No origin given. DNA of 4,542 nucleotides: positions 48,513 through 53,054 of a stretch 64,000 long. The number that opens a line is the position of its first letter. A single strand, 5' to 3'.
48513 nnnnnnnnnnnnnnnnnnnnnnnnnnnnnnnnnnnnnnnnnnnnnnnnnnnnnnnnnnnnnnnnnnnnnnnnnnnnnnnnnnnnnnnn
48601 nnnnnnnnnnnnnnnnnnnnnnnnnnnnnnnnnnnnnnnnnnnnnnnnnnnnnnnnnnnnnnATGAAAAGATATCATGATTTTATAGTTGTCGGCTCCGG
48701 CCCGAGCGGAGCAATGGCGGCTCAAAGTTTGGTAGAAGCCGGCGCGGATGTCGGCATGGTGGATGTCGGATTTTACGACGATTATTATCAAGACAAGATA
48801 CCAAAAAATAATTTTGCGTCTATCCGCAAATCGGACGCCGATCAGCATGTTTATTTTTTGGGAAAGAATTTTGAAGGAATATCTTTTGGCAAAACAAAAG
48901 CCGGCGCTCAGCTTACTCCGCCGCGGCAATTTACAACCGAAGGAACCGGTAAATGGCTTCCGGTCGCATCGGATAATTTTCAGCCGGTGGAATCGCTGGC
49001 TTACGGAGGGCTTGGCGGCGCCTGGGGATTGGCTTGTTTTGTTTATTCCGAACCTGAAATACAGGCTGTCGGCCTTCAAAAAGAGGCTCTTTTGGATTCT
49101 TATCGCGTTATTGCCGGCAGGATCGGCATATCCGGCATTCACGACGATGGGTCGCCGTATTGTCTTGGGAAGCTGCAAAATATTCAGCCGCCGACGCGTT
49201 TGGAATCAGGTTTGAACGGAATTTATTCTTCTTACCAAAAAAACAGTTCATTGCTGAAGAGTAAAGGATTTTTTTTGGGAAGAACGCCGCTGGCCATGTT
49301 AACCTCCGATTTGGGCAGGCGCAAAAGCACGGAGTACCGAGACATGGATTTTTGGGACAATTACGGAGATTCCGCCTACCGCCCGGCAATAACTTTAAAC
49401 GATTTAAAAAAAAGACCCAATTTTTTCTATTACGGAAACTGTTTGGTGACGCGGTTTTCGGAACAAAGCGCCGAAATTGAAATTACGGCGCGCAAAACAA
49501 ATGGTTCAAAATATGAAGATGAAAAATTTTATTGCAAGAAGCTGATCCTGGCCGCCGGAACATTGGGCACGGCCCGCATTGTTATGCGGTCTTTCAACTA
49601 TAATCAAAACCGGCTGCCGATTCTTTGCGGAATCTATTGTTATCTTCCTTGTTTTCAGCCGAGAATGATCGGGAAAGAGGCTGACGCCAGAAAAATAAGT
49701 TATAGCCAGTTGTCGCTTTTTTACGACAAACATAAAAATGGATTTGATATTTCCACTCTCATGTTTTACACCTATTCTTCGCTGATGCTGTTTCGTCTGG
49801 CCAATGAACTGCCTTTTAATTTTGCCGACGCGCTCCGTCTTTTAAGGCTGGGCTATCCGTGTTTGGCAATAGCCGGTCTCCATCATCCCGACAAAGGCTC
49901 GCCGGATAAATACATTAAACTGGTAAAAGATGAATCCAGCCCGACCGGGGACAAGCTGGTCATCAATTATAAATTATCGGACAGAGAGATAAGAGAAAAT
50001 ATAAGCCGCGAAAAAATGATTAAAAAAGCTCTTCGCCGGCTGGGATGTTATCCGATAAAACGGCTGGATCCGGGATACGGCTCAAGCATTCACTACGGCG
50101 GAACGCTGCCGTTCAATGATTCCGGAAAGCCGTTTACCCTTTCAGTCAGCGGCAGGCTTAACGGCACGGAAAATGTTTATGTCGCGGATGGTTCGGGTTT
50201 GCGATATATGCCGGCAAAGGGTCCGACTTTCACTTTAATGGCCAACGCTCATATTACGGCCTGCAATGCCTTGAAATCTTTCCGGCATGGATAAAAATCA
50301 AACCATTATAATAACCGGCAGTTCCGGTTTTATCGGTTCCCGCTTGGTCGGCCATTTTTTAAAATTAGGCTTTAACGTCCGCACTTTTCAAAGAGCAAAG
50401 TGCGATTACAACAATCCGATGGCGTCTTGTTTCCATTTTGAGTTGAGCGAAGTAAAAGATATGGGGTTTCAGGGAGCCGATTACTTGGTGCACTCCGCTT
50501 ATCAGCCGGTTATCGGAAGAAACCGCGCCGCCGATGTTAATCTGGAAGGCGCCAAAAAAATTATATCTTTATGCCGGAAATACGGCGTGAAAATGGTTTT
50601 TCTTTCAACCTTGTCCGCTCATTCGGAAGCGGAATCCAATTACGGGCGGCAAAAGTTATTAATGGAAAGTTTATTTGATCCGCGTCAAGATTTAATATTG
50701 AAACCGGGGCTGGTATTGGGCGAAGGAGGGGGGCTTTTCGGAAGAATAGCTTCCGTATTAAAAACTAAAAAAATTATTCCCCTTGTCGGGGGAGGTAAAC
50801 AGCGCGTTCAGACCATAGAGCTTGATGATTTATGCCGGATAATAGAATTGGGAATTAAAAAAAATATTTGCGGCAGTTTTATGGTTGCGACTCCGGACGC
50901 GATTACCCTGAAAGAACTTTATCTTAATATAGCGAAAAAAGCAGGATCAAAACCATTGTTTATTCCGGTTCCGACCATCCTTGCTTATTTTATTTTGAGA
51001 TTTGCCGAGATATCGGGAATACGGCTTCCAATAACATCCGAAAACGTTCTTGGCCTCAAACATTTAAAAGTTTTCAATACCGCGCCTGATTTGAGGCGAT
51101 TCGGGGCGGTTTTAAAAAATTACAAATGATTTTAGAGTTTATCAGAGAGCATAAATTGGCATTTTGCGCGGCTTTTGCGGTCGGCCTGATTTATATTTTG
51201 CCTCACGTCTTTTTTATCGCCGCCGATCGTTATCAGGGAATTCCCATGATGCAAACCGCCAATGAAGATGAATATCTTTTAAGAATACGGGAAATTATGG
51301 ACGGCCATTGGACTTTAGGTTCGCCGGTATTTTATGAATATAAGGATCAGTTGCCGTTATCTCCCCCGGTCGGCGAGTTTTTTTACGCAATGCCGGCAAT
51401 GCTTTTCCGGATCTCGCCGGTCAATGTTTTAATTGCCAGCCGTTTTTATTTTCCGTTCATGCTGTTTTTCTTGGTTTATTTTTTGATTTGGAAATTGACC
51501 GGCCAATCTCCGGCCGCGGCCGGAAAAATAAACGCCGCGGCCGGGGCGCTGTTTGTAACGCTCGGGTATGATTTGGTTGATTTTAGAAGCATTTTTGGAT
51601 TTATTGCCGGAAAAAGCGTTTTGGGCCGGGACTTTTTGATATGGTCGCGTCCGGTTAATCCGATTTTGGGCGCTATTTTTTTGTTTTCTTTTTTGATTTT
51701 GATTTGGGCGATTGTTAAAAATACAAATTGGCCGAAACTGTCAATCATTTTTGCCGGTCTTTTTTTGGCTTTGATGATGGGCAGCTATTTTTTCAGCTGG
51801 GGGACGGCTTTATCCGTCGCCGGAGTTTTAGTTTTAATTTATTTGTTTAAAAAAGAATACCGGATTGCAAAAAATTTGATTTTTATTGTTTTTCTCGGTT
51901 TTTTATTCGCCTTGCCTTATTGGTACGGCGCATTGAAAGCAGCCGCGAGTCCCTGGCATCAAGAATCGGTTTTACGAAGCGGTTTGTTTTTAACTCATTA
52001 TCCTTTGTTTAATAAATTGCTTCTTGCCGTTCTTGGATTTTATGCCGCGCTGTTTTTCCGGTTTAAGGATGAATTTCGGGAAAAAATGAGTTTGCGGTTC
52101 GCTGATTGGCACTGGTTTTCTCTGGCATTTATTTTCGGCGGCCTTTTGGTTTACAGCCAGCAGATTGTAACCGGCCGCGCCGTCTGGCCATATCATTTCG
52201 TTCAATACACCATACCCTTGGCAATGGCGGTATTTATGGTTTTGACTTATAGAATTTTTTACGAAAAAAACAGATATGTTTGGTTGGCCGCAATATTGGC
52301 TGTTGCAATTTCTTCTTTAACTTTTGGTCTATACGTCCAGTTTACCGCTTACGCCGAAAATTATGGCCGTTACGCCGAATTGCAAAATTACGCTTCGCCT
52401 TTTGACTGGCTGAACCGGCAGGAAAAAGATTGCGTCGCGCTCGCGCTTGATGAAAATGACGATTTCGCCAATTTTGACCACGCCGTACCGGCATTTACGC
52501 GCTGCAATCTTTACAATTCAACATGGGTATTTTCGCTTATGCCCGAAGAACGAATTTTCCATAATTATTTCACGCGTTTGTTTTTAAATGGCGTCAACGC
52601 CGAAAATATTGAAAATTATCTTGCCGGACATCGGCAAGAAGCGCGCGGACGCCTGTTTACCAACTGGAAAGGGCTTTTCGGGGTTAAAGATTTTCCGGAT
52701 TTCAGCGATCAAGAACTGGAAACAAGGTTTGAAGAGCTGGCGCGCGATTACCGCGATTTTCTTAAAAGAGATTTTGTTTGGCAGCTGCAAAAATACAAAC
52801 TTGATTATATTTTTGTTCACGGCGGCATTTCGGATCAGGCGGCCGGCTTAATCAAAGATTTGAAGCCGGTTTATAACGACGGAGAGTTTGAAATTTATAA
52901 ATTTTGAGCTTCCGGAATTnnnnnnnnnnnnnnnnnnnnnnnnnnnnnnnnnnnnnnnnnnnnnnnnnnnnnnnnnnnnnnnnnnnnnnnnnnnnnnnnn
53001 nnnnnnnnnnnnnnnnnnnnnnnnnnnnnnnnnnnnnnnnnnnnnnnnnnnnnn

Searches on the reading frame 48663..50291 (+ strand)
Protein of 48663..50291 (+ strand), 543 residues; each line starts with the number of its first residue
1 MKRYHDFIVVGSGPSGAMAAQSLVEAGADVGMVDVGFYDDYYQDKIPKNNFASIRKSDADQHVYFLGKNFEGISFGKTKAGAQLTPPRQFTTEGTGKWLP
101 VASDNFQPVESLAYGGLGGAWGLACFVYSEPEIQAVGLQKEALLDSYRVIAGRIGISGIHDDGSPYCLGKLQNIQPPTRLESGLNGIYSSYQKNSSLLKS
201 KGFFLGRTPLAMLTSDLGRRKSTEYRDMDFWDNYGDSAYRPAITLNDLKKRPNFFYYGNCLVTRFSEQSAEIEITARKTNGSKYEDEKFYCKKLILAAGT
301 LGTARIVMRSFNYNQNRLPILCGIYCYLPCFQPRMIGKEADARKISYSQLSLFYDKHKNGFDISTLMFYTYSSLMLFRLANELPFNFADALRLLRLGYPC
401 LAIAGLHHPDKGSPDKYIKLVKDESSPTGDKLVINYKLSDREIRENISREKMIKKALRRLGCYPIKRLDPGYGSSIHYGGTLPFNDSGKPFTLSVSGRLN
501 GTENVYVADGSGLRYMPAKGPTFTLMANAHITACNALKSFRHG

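Call 5: search_protein_families(library=pfam, proteins=[window:48663-50291:+], max_evalue=0.1)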
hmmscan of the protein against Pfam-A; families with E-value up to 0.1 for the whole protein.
window:48663-50291:+ (543 aa): 7 families
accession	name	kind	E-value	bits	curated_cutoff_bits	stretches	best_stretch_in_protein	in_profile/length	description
PF05199.19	GMC_oxred_C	-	0.00043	21.3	24.6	1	473-529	83-139/139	GMC oxidoreductase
PF03486.20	HI0933_like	-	0.00044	20.2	50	1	6-34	2-30/244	HI0933-like protein Rossmann domain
PF01494.25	FAD_binding_3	-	0.00044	20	22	1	7-34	4-31/349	FAD binding domain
PF07992.20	Pyr_redox_2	-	0.0051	16.7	26.1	1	6-35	2-31/291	Pyridine nucleotide-disulphide oxidoreductase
PF13450.12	NAD_binding_8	-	0.042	14.6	21.9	1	9-34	1-26/68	NAD(P)-binding Rossmann-like domain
PF01134.28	GIDA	-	0.043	13.3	22.1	0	6-33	1-28/391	Glucose inhibited division protein A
PF12831.13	FAD_oxidored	-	0.052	13.3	27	1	6-34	1-29/416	FAD dependent oxidoreductase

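Call 45: search_protein_families(library=ncbifam, proteins=[window:48663-50291:+], max_evalue=0.001)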
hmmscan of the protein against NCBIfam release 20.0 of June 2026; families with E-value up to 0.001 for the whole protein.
window:48663-50291:+ (543 aa): 5 families
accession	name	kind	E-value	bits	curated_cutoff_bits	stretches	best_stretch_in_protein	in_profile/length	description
TIGR04542.1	GMC_mycofac_2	equivalog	2.7e-10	39.9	400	1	266-315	191-240/425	mycofactocin system GMC family oxidoreductase MftG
NF038210.1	GMC_mycofac_3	equivalog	1.1e-07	31.1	300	0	494-532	370-408/418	mycofactocin system GMC family oxidoreductase MftG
TIGR02462.1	pyranose_ox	equivalog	1.9e-06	27.1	544.9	1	6-43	2-39/548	pyranose oxidase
TIGR02032.1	GG-red-SF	subfamily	5.3e-06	26.3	158.8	1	6-34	2-30/297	geranylgeranyl reductase family protein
NF058674.1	CholsOxChoxAB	equivalog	0.00046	18.8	850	0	5-52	6-51/535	cholesterol oxidase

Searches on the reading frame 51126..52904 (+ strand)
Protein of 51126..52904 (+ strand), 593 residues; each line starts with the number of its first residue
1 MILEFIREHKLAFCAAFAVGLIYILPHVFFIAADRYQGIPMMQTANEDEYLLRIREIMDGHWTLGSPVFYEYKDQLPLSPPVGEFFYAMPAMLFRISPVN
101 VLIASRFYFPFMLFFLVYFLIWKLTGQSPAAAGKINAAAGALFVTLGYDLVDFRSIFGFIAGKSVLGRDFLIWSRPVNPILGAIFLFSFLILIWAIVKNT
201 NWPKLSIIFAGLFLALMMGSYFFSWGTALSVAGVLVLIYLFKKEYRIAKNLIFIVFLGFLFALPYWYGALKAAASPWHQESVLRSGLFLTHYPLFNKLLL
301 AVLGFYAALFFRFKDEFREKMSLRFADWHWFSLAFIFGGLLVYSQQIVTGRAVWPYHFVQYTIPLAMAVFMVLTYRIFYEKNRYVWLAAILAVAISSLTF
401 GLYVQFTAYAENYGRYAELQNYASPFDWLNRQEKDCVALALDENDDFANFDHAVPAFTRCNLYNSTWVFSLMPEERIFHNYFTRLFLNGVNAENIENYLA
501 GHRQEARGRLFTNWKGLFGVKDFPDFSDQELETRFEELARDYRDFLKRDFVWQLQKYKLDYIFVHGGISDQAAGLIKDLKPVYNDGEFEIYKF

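Call 5: search_protein_families(library=pfam, proteins=[window:51126-52904:+], max_evalue=0.1)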
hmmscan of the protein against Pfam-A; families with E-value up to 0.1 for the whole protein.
window:51126-52904:+ (593 aa): 0 families

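Call 7: search_protein_families(library=ncbifam, proteins=[window:51126-52904:+], max_evalue=0.1)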
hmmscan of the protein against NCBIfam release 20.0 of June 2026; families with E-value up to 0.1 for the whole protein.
window:51126-52904:+ (593 aa): 0 families

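Call 53: find_homologous_proteins(query=window:51126-52904:+)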
Query window:51126-52904:+ (593 aa): 258 proteins with E <= 0.001 among 8000 candidates; the best 120 are listed.
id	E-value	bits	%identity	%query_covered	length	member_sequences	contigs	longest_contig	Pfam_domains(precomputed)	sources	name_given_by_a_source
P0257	0.0e+0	1352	100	100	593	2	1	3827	-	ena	-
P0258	2.1e-242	824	61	99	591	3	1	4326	-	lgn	-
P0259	1.1e-220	752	59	93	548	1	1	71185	-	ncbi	-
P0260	1.1e-211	723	55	99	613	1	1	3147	-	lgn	-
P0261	2.2e-211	722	55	100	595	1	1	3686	-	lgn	-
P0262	3.2e-204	698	55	100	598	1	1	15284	-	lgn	-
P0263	1.7e-200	686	53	100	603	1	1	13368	-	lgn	-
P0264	2.6e-200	685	53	100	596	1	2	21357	-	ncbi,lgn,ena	ncbi:MAG: hypothetical protein AAB527_01365 [Patescibacteria group bacterium]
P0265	3.4e-200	685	54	100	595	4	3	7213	-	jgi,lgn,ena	-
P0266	4.2e-200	684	52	100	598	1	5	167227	-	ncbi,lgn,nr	ncbi:MAG: hypothetical protein HYW71_00285 [Candidatus Niyogibacteria bacterium]|nr:hypothetical pro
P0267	3.0e-199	682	53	99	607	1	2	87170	-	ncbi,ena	ncbi:MAG: hypothetical protein AAB378_00750 [Patescibacteria group bacterium]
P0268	7.5e-198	677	52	97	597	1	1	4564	-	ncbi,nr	ncbi:MAG: hypothetical protein HYS57_00730 [Parcubacteria group bacterium]|nr:hypothetical protein [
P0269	6.5e-197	674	51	99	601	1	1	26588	-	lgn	-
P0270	1.6e-196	673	53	99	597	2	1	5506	-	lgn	-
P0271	1.0e-195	670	52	100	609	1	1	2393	-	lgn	-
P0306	9.0e-181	621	49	99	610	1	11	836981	-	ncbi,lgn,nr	ncbi:MAG: hypothetical protein HYY55_04630 [Candidatus Niyogibacteria bacterium]|nr:MAG: hypothetica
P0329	3.0e-177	609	47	99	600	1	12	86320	-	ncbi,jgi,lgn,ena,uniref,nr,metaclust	ncbi:MAG: hypothetical protein A3H70_03770 [Candidatus Komeilibacteria bacterium RIFCSPLOWO2_02_FULL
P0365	2.8e-169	583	46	99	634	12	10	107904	-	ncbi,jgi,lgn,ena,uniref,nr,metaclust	ncbi:hypothetical protein A3I35_02015 [Candidatus Falkowbacteria bacterium RIFCSPLOWO2_02_FULL_45_15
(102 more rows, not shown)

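Call 67: predict_structure(alignment_id=A2)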
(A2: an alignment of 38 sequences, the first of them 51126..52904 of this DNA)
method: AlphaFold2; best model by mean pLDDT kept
length: 593 residues; sequences in the alignment: 38
mean_pLDDT: 87.0   pTM: 0.90
mean pLDDT of the five models: 87.0, 84.9, 84.5, 84.1, 83.5
residues with pLDDT >= 90: 345; 70-90: 179; 50-70: 62; < 50: 7
segments of 3 or more residues with pLDDT < 50: 321-323, 446-448
pLDDT, mean of each block of 10 residues (from residue 1): 91 97 94 90 85 92 90 89 94 94 94 97 86 95 87 70 66 81 96 95 97 94 84 96 95 97 92 89 73 76 87 66 70 93 67 59 92 90 92 93 89 89 93 89 61 88 88 92 92 93 86 74 67 85 93 93 89 90 93 94
secondary structure, 60 per line:
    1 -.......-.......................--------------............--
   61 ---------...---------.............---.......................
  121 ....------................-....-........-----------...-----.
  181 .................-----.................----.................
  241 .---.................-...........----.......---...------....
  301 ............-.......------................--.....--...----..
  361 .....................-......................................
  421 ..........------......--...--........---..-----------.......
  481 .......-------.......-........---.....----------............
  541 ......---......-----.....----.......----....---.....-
elements in order: H2-8 H10-32 H47-58 H82-94 H98-124 H131-146 H148-151 H153-160 H180-197 H203-219 H224-241 H245-261 H263-273 H278-284 E288-290 H297-312 H314-320 H327-342 H345-349 E352-354 H359-381 H383-430 E437-442 H450-457 H474-487 H495-501 H503-510 H514-518 H529-546 H550-555 E561-565 H570-576 E581-584 E588-592

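Call 78: find_encoding_contigs(protein=P0306, flank=5000, max_places=1)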
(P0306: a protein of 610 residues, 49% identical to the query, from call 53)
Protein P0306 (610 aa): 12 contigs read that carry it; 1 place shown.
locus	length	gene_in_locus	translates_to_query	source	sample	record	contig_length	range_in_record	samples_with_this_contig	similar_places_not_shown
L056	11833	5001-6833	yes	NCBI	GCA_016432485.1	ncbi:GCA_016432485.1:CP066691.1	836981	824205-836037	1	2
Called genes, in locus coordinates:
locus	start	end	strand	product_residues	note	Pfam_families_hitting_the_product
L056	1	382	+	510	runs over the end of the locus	PF02310:B12-binding, PF04055:Radical_SAM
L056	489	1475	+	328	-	PF00288:GHMP_kinases_N, PF08544:GHMP_kinases_C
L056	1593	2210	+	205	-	-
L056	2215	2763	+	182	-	PF00702:Hydrolase, PF13419:HAD_2, PF13242:Hydrolase_like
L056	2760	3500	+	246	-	PF00923:TAL_FSA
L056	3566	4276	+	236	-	PF05148:Methyltransf_8 (weak), PF08241:Methyltransf_11, PF01209:Ubie_methyltran (faint), PF13489:Methyltransf_23 (weak), PF13649:Methyltransf_25 (weak), PF13847:Methyltransf_31 (weak)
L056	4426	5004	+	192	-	PF13489:Methyltransf_23, PF08241:Methyltransf_11 (weak), PF08242:Methyltransf_12, PF13649:Methyltransf_25 (weak)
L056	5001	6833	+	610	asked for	-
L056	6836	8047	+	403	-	PF08421:Methyltransf_13, PF13489:Methyltransf_23, PF08241:Methyltransf_11 (weak), PF08242:Methyltransf_12, PF08484:Methyltransf_14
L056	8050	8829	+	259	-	PF00248:Aldo_ket_red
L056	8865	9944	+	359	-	PF01370:Epimerase, PF04321:RmlD_sub_bind, PF16363:GDP_Man_Dehyd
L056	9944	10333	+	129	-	-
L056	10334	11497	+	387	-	PF13439:Glyco_transf_4, PF00534:Glycos_transf_1, PF13692:Glyco_trans_1_4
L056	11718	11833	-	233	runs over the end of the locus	-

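Call 79: find_encoding_contigs(protein=P0365, flank=5000, max_places=1)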
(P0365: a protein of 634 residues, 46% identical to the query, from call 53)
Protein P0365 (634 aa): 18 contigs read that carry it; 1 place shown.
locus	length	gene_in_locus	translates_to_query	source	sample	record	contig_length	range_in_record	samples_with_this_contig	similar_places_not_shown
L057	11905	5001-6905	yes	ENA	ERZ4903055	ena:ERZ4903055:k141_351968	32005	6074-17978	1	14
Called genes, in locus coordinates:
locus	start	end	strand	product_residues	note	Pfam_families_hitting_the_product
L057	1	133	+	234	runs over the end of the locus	PF00535:Glycos_transf_2, PF13641:Glyco_tranf_2_3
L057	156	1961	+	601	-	-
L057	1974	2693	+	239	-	PF00535:Glycos_transf_2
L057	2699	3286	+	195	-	PF13489:Methyltransf_23, PF01209:Ubie_methyltran (faint), PF03141:Methyltransf_29 (faint), PF05175:MTS (weak), PF13847:Methyltransf_31, PF08241:Methyltransf_11, PF08242:Methyltransf_12, PF13649:Methyltransf_25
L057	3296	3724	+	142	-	PF05523:FdtA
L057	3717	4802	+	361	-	PF01041:DegT_DnrJ_EryC1, PF00155:Aminotran_1_2 (weak)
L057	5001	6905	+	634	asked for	-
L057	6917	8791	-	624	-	-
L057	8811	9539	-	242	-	PF13641:Glyco_tranf_2_3 (weak), PF00535:Glycos_transf_2, PF10111:Glyco_tranf_2_2 (weak)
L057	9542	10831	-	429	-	PF01593:Amino_oxidase, PF13450:NAD_binding_8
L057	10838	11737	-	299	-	PF01073:3Beta_HSD (weak), PF01370:Epimerase, PF04321:RmlD_sub_bind (faint), PF07993:NAD_binding_4 (faint), PF16363:GDP_Man_Dehyd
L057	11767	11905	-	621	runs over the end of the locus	PF00483:NTP_transferase, PF12804:NTP_transf_3, PF01370:Epimerase, PF02719:Polysacc_synt_2, PF04321:RmlD_sub_bind (weak), PF01073:3Beta_HSD, PF16363:GDP_Man_Dehyd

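Call 80: find_encoding_contigs(protein=P0329, flank=5000, max_places=1)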
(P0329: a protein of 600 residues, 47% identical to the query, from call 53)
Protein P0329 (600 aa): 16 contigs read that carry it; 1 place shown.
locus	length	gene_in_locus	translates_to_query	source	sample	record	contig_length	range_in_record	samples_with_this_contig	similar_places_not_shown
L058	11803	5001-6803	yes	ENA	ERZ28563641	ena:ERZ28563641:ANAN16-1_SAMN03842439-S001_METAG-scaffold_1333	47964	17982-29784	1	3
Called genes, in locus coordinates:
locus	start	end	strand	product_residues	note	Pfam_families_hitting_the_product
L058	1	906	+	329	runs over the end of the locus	PF00535:Glycos_transf_2, PF10111:Glyco_tranf_2_2 (weak)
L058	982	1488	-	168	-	PF04307:YdjM, PF00882:Zn_dep_PLPC (faint)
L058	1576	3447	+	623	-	PF13522:GATase_6, PF13537:GATase_7, PF00733:Asn_synthase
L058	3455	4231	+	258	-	PF08003:Methyltransf_9, PF13489:Methyltransf_23, PF05175:MTS, PF03848:TehB (weak), PF13847:Methyltransf_31, PF08241:Methyltransf_11, PF08242:Methyltransf_12, PF13649:Methyltransf_25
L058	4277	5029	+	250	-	PF05148:Methyltransf_8, PF13489:Methyltransf_23, PF01209:Ubie_methyltran (weak), PF08241:Methyltransf_11, PF13649:Methyltransf_25, PF08242:Methyltransf_12 (weak), PF13847:Methyltransf_31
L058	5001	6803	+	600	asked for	-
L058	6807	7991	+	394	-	PF13439:Glyco_transf_4, PF13579:Glyco_trans_4_4 (weak), PF00534:Glycos_transf_1, PF13692:Glyco_trans_1_4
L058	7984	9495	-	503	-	PF05159:Capsule_synth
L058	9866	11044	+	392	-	PF01548:DEDD_Tnp_IS110, PF14520:HHH_5 (faint), PF02371:Transposase_20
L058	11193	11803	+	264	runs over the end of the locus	PF05050:Methyltransf_21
